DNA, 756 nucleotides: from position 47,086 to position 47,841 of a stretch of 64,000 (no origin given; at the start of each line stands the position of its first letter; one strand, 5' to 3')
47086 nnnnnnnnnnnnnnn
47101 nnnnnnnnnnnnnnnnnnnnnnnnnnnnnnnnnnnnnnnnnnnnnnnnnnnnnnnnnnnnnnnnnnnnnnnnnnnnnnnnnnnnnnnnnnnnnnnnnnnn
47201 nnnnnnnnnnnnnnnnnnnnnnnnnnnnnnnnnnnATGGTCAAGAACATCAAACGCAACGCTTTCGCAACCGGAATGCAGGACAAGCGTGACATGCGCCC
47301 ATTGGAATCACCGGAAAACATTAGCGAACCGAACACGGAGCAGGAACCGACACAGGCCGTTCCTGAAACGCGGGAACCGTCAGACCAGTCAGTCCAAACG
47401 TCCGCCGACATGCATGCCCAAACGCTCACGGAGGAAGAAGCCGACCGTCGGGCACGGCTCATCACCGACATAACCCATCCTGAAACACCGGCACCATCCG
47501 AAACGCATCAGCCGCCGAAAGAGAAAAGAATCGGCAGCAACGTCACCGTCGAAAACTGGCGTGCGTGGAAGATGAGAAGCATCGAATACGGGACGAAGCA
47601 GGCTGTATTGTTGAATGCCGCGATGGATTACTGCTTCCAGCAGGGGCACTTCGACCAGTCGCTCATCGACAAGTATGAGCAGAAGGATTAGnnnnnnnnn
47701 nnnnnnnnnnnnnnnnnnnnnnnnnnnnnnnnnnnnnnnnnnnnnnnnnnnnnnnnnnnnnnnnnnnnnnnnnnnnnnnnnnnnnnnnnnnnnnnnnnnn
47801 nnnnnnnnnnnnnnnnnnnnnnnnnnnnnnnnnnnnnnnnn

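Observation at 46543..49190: Complete iteron-type replicon: parA-parB/G, rep, 6 x 22-bp iterons and AT-rich DUE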

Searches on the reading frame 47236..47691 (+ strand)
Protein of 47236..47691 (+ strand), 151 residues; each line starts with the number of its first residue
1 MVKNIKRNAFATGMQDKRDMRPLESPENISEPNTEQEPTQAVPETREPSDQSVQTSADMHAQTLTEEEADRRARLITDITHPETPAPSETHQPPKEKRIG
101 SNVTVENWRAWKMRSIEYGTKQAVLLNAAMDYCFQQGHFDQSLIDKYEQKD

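Call 4: search_protein_families(library=pfam, proteins=[window:47236-47691:+], max_evalue=0.1)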
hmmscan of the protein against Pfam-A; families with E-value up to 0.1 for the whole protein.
window:47236-47691:+ (151 aa): 0 families

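Call 5: search_protein_families(library=ncbifam, proteins=[window:47236-47691:+], max_evalue=0.1)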
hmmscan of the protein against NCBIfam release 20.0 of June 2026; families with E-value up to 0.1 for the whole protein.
window:47236-47691:+ (151 aa): 0 families

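Call 48: find_homologous_proteins(query=window:47236-47691:+, max_evalue=0.01)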
Query window:47236-47691:+ (151 aa): 46 proteins with E <= 0.01 among 55 candidates.
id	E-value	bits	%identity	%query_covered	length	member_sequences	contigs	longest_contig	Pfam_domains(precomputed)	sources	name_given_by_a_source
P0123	1.3e-94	332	99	100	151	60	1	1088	-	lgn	-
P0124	7.2e-94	329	99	100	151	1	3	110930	-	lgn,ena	-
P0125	1.0e-93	329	98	100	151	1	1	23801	-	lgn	-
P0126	1.7e-93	328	97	100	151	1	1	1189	-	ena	-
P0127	1.9e-93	328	98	100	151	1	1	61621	-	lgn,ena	-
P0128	1.9e-93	328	99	100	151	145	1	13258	-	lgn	-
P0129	2.3e-93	327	97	100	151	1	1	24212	-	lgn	-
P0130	3.0e-93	327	97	100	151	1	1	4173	-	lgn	-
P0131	4.3e-93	327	98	100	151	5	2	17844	-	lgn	-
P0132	5.3e-93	326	98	100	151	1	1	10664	-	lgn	-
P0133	6.2e-93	326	97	100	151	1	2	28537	-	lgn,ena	-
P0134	6.3e-93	326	97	100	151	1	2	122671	-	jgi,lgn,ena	jgi:hypothetical protein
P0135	8.3e-93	326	97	100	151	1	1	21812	-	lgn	-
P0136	1.1e-92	325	97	100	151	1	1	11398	-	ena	-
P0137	2.3e-92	324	97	100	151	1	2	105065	-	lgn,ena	-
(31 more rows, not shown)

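Call 57: predict_structure(alignment_id=A3)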
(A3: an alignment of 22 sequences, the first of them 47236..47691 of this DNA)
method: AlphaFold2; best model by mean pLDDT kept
length: 151 residues; sequences in the alignment: 22
mean_pLDDT: 55.0   pTM: 0.24
mean pLDDT of the five models: 55.0, 54.2, 52.6, 51.6, 50.7
residues with pLDDT >= 90: 0; 70-90: 28; 50-70: 67; < 50: 56
segments of 3 or more residues with pLDDT < 50: 28-31, 33-37, 39-42, 44-47, 49-64, 83-86, 88-92
pLDDT, mean of each block of 10 residues (from residue 1): 59 71 62 41 39 39 48 47 42 51 65 68 76 64 54 43
secondary structure, 60 per line:
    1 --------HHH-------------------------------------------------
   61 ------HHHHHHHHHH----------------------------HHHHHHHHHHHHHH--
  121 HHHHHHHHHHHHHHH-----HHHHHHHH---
elements in order: H67-76 H105-118 H121-135 H141-148

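Call 58: search_solved_structures(query=A3, max_evalue=10, show_alignments=3)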
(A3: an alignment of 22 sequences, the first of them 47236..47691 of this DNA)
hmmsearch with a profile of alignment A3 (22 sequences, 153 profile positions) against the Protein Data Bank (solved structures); distinct sequences matched with E-value up to 10: 7.
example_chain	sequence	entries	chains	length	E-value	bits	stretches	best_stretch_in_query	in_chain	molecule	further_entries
8q7r_U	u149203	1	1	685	0.00014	25.4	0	58-101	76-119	Ubiquitin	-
8pql_U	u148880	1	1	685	0.00071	23.2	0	58-101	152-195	Ubiquitin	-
8pql_E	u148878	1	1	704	0.00082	23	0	58-101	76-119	Polyubiquitin-C,Nucleotide exchange factor SIL1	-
7yui_A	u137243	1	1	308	0.19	15.3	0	58-101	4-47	Polyubiquitin-C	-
5b83_A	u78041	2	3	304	0.54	13.8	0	58-101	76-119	tetra ubiquitin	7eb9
6njd_A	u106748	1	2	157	0.86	13.2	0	55-101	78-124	Di-ubiquitin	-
5h07_A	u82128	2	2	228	1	12.9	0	58-101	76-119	Polyubiquitin-C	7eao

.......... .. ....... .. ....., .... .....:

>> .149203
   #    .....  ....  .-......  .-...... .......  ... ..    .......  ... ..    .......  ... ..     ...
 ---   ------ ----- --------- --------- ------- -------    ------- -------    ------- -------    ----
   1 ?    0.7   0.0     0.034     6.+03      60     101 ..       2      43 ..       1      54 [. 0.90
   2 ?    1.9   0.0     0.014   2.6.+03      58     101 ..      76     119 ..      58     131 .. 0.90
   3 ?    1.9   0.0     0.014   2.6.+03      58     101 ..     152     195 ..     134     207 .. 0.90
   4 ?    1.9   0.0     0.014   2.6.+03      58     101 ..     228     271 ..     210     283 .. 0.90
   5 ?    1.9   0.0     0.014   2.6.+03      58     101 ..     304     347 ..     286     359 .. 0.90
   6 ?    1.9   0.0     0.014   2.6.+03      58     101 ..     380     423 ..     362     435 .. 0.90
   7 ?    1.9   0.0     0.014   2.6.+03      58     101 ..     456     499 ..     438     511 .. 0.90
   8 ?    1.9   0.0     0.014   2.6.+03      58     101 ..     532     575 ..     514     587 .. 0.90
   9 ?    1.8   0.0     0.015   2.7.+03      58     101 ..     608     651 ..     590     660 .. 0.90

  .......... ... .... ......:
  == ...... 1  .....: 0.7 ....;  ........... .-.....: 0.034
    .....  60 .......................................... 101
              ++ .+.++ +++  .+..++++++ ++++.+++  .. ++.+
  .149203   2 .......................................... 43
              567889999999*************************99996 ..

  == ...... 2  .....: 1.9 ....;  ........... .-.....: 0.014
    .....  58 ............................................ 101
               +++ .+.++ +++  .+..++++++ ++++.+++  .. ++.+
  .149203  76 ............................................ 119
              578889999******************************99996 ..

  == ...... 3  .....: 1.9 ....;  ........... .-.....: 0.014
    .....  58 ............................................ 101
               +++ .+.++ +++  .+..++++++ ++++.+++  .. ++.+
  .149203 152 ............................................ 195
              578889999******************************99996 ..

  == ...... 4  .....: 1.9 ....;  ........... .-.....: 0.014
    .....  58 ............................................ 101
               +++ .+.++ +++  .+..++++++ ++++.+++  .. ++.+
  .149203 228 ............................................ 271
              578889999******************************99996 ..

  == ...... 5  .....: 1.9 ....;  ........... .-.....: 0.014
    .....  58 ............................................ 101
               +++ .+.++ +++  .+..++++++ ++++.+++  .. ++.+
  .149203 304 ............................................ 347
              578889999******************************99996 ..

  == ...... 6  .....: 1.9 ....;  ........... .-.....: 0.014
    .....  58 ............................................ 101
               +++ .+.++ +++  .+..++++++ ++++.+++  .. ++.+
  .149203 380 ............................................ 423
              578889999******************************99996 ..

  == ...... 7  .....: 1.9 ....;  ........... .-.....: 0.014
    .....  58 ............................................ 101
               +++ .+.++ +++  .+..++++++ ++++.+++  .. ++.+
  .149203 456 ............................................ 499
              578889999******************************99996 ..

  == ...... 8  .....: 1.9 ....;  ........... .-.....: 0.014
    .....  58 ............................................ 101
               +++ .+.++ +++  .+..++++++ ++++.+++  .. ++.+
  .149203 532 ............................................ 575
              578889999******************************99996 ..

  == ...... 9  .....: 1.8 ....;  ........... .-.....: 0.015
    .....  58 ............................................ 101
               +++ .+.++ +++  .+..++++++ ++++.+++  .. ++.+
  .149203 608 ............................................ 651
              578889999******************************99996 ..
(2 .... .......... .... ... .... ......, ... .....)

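Call 60: search_protein_families(library=pfam, proteins=[window:47236-47691:+], max_evalue=10)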
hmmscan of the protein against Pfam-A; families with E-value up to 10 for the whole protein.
window:47236-47691:+ (151 aa): 0 families

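Call 63: fold_search(model_id=the predicted structure, library=pdb)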
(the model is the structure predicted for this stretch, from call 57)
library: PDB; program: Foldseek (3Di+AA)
matches with E <= 10: 3; with E <= 0.001: 0
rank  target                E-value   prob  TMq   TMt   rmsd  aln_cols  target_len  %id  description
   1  9jm3_A                4.1e+00  0.23  0.22  0.44   6.2        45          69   18  Crystal structure of de novo designed light-responsive oligomer C2-35 (LRO-C2-35) at basic pH (pH 8.5) (released 2025-08-27)
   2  9jm3_B                5.1e+00  0.20  0.22  0.44   6.2        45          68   18  Crystal structure of de novo designed light-responsive oligomer C2-35 (LRO-C2-35) at basic pH (pH 8.5) (released 2025-08-27)
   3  9jm2_B                9.3e+00  0.12  0.21  0.43   5.8        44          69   14  Crystal structure of de novo designed light-responsive oligomer C2-35 (LRO-C2-35) at acidic pH (pH 4.5) (released 2025-08-27)
